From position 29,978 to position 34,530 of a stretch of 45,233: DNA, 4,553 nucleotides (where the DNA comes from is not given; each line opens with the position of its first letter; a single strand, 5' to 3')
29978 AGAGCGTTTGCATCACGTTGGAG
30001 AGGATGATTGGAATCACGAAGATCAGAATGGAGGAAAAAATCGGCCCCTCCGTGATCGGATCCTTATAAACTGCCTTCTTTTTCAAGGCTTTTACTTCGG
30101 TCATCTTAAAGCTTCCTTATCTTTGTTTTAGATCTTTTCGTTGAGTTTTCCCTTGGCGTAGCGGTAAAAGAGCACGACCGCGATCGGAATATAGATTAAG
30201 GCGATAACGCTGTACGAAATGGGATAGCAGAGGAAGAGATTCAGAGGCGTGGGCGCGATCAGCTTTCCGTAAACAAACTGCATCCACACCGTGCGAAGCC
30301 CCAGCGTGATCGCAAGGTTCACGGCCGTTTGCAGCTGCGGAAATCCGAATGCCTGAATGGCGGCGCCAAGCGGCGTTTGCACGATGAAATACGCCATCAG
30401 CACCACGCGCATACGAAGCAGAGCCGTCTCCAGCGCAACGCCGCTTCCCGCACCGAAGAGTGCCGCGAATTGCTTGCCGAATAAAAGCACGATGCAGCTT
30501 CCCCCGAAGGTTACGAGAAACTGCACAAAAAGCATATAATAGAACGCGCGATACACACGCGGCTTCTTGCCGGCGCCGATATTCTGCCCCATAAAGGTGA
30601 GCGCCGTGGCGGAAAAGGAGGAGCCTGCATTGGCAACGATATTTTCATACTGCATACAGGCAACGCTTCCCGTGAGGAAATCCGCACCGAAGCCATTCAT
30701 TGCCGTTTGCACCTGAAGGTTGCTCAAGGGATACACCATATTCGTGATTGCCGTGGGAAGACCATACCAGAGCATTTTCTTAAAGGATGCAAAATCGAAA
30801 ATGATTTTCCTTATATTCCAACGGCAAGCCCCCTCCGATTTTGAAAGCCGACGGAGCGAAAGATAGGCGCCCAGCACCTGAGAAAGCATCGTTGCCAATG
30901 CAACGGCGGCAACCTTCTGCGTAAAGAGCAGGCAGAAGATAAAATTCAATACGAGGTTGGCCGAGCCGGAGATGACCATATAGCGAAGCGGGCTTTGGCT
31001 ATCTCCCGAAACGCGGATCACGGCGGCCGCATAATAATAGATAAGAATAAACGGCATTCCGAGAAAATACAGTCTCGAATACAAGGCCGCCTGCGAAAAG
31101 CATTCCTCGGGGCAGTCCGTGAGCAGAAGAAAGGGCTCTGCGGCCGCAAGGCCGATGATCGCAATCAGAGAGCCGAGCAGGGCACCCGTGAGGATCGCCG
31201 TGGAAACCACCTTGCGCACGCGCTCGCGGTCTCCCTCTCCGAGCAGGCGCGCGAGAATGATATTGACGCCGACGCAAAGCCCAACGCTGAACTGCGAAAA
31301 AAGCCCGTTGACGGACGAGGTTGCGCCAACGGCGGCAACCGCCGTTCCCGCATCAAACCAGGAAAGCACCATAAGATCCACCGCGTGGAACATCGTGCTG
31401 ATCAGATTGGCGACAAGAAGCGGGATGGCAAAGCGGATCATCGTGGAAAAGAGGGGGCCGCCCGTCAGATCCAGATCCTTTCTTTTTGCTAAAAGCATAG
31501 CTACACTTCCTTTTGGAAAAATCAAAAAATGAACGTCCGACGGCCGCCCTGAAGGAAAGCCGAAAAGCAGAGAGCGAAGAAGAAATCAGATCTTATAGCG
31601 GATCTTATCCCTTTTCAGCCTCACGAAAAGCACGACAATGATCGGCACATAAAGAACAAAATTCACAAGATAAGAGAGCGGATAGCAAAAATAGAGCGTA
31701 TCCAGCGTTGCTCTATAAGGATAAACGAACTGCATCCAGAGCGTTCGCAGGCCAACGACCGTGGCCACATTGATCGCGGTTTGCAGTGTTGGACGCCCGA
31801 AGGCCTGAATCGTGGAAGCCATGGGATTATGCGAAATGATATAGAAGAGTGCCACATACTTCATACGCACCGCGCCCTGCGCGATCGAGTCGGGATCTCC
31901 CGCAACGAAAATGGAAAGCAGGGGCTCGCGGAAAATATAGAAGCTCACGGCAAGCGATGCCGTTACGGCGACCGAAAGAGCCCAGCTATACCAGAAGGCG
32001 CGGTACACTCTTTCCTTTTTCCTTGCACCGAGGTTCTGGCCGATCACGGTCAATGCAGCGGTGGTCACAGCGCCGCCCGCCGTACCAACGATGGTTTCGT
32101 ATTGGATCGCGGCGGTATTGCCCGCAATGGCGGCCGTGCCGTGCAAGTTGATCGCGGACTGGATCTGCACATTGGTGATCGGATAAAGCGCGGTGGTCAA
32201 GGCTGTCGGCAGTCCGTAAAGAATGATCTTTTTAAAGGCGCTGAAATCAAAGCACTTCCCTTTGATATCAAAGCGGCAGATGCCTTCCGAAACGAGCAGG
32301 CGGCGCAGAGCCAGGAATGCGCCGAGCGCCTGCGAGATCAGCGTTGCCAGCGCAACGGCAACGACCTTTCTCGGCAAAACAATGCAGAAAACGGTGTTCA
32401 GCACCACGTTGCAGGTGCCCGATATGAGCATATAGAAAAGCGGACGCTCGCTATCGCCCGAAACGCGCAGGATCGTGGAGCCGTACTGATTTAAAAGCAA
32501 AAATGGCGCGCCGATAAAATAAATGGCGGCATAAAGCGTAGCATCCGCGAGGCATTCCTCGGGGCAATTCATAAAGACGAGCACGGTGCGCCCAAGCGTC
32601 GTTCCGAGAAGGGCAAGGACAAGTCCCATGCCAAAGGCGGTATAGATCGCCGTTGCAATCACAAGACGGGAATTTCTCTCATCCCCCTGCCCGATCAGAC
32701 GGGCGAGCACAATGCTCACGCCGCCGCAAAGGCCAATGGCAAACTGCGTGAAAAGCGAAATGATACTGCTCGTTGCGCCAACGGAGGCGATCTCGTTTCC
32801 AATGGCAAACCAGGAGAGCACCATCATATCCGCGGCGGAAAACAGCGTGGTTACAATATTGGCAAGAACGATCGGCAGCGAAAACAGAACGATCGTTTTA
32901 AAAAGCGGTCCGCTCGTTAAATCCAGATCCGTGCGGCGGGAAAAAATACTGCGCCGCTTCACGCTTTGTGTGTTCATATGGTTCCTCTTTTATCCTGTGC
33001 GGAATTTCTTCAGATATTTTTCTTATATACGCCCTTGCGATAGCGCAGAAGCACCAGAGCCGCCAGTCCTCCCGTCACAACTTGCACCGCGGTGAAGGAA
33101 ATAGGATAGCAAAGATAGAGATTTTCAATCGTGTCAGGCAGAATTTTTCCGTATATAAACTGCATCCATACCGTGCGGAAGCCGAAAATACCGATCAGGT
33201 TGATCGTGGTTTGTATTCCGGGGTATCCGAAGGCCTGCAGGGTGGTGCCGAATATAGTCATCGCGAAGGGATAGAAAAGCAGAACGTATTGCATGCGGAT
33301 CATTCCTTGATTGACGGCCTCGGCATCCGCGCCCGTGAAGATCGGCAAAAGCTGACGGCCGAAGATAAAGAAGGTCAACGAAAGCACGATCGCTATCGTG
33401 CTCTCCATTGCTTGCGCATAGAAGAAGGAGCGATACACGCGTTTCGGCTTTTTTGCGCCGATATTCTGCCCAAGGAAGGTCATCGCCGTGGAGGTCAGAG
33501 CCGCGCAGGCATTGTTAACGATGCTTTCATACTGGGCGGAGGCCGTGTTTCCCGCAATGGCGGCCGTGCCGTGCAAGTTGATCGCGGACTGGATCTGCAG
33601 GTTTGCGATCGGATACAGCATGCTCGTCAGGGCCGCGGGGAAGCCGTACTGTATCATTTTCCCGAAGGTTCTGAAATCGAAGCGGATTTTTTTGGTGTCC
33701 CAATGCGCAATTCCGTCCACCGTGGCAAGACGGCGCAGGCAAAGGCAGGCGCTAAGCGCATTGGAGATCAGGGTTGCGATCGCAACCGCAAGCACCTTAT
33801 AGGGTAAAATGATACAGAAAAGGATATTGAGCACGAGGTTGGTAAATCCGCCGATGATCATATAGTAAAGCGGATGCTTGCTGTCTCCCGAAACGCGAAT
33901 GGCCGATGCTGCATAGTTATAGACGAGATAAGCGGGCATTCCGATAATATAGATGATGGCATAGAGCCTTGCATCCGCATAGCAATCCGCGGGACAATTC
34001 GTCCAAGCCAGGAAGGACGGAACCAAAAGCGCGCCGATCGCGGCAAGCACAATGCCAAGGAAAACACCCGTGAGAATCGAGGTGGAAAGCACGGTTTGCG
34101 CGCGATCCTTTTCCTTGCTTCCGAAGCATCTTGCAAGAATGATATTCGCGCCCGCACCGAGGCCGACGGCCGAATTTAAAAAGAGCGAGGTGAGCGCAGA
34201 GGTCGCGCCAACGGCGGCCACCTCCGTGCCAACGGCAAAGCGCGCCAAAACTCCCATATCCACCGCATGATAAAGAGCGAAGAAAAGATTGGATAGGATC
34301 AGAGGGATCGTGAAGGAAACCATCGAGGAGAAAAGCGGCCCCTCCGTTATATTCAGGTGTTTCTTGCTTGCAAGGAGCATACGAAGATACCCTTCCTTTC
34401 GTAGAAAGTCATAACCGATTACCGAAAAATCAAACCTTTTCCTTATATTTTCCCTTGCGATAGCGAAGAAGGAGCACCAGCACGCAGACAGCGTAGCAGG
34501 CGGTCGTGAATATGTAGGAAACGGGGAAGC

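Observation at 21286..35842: Convergent two-operon locus: cytoplasmic sialidase-fold, esterase and peptidase enzymes, a PnuC-family transporter and five MATE pumps, with no canonical sialic-acid genes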

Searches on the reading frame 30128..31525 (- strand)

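Call 3: search_protein_families(library=pfam, proteins=[window:30128-31525:-], max_evalue=0.01)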
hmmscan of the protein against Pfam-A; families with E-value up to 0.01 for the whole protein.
window:30128-31525:- (465 aa): 1 family
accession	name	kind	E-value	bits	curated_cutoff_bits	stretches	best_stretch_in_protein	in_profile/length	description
PF01554.23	MatE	-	5e-32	111.2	24.9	2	35-196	1-161/161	MatE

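Call 4: search_protein_families(library=ncbifam, proteins=[window:30128-31525:-], max_evalue=0.01)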
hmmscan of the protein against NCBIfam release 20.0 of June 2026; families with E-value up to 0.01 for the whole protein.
window:30128-31525:- (465 aa): 6 families
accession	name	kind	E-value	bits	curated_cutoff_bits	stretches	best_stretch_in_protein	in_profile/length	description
TIGR00797.1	matE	subfamily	8.5e-39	133.6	147.4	1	35-412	1-378/396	MATE family efflux transporter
NF000131.1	MATE_multi_MepA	equivalog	4.9e-14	52.4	850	1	23-266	12-255/451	multidrug efflux MATE transporter MepA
NF007130.1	PRK09575.1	equivalog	1.3e-13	51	445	1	27-448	6-426/435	MATE family efflux transporter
NF041801.1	MATE_SolL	equivalog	3.3e-11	42.7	780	1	14-455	7-448/458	solanimycin export family MATE transporter SolL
NF000217.1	MATE_multi_FepA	equivalog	3.3e-10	39.6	900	1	29-278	17-264/443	multidrug efflux MATE transporter FepA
NF007562.1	PRK10189.1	equivalog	3.4e-10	39.3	465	1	29-389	29-398/470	EmmdR/YeeO family multidrug/toxin efflux MATE transporter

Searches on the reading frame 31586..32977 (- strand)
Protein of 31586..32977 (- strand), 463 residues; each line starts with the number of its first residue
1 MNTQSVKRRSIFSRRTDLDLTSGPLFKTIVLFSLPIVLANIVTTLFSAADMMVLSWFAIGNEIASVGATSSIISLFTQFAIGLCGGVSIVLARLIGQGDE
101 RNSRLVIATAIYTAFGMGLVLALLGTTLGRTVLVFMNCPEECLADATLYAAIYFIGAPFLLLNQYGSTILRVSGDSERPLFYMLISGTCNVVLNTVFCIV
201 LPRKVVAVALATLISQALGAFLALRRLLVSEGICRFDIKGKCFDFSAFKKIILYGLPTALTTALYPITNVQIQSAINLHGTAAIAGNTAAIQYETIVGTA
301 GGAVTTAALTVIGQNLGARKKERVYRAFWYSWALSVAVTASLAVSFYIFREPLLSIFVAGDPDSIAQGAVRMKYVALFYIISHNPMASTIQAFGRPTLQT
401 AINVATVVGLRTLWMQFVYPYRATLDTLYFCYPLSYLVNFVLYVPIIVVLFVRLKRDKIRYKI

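Call 3: search_protein_families(library=pfam, proteins=[window:31586-32977:-], max_evalue=0.01)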
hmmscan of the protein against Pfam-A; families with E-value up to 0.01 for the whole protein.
window:31586-32977:- (463 aa): 1 family
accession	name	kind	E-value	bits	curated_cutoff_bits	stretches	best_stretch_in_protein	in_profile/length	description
PF01554.23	MatE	-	2.2e-36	125.4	24.9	2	35-195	1-160/161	MatE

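Call 4: search_protein_families(library=ncbifam, proteins=[window:31586-32977:-], max_evalue=0.01)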
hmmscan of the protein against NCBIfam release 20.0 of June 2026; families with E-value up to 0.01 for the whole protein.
window:31586-32977:- (463 aa): 10 families
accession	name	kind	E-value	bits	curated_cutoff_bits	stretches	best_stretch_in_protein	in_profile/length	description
TIGR00797.1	matE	subfamily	5.4e-39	134.2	147.4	1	35-410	1-376/396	MATE family efflux transporter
NF041801.1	MATE_SolL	equivalog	8.4e-15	54.5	780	1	17-458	10-453/458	solanimycin export family MATE transporter SolL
NF007130.1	PRK09575.1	equivalog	1.3e-14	54.3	445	1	27-456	6-433/435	MATE family efflux transporter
NF000131.1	MATE_multi_MepA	equivalog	3.2e-14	53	850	1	23-293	12-285/451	multidrug efflux MATE transporter MepA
NF007562.1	PRK10189.1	equivalog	1.6e-13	50.2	465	1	25-372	25-379/470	EmmdR/YeeO family multidrug/toxin efflux MATE transporter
NF052396.1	MATE_WgkD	equivalog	3e-12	46.3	510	1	26-443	2-419/428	tryglysin-associated MATE efflux transporter WgkD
NF045578.1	export_MbnM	equivalog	4.5e-07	29.2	285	1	35-228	8-197/410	methanobactin export MATE transporter MbnM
NF000217.1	MATE_multi_FepA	equivalog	1.2e-05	24.6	900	1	35-438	23-426/443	multidrug efflux MATE transporter FepA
NF041358.1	GntT_guanitoxin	equivalog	0.00044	19.4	525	1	35-358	21-345/438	guanitoxin biosynthesis MATE family efflux transporter GntT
NF007690.0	PRK10367.1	equivalog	0.00058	18.9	409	1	30-353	12-336/441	MATE family efflux transporter DinF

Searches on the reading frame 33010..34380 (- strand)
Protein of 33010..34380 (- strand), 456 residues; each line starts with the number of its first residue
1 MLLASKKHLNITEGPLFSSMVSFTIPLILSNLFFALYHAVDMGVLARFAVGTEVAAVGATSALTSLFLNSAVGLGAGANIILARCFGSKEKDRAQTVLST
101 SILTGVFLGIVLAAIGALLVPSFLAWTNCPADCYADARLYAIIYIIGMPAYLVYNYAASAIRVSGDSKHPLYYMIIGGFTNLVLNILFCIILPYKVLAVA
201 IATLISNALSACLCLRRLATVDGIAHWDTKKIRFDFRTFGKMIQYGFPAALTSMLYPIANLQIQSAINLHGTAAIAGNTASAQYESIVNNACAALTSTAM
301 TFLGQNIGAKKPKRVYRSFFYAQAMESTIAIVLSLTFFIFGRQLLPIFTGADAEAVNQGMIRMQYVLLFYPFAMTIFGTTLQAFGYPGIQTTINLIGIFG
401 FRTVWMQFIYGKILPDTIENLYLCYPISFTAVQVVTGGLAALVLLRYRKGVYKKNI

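Call 9: search_protein_families(library=pfam, proteins=[window:33010-34380:-], max_evalue=0.01)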
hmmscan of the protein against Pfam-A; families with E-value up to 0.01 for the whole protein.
window:33010-34380:- (456 aa): 1 family
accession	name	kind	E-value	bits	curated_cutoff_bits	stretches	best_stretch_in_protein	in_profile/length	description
PF01554.23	MatE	-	4.2e-34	118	24.9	2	26-186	1-160/161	MatE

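Call 61: search_protein_families(library=ncbifam, proteins=[window:33010-34380:-], max_evalue=0.00001)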
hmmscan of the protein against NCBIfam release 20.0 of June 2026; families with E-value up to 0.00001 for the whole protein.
window:33010-34380:- (456 aa): 9 families
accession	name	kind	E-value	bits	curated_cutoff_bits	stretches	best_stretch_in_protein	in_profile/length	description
TIGR00797.1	matE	subfamily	5.3e-38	130.9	147.4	1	26-404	1-379/396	MATE family efflux transporter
NF041801.1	MATE_SolL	equivalog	4.9e-19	68.5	780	1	5-367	7-372/458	solanimycin export family MATE transporter SolL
NF007130.1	PRK09575.1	equivalog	7.5e-14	51.8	445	1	20-436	8-423/435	MATE family efflux transporter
NF007562.1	PRK10189.1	equivalog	3.2e-09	36.1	465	1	22-349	31-366/470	EmmdR/YeeO family multidrug/toxin efflux MATE transporter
NF045578.1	export_MbnM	equivalog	4.7e-09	35.7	285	1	26-221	8-199/410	methanobactin export MATE transporter MbnM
NF007690.0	PRK10367.1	equivalog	5.4e-09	35.5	409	1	22-351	13-343/441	MATE family efflux transporter DinF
NF000131.1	MATE_multi_MepA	equivalog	4.2e-08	32.8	850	1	12-385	10-383/451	multidrug efflux MATE transporter MepA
NF000217.1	MATE_multi_FepA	equivalog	1.7e-07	30.7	900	1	22-290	19-279/443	multidrug efflux MATE transporter FepA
NF052396.1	MATE_WgkD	equivalog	7.9e-07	28.4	510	1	22-430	7-413/428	tryglysin-associated MATE efflux transporter WgkD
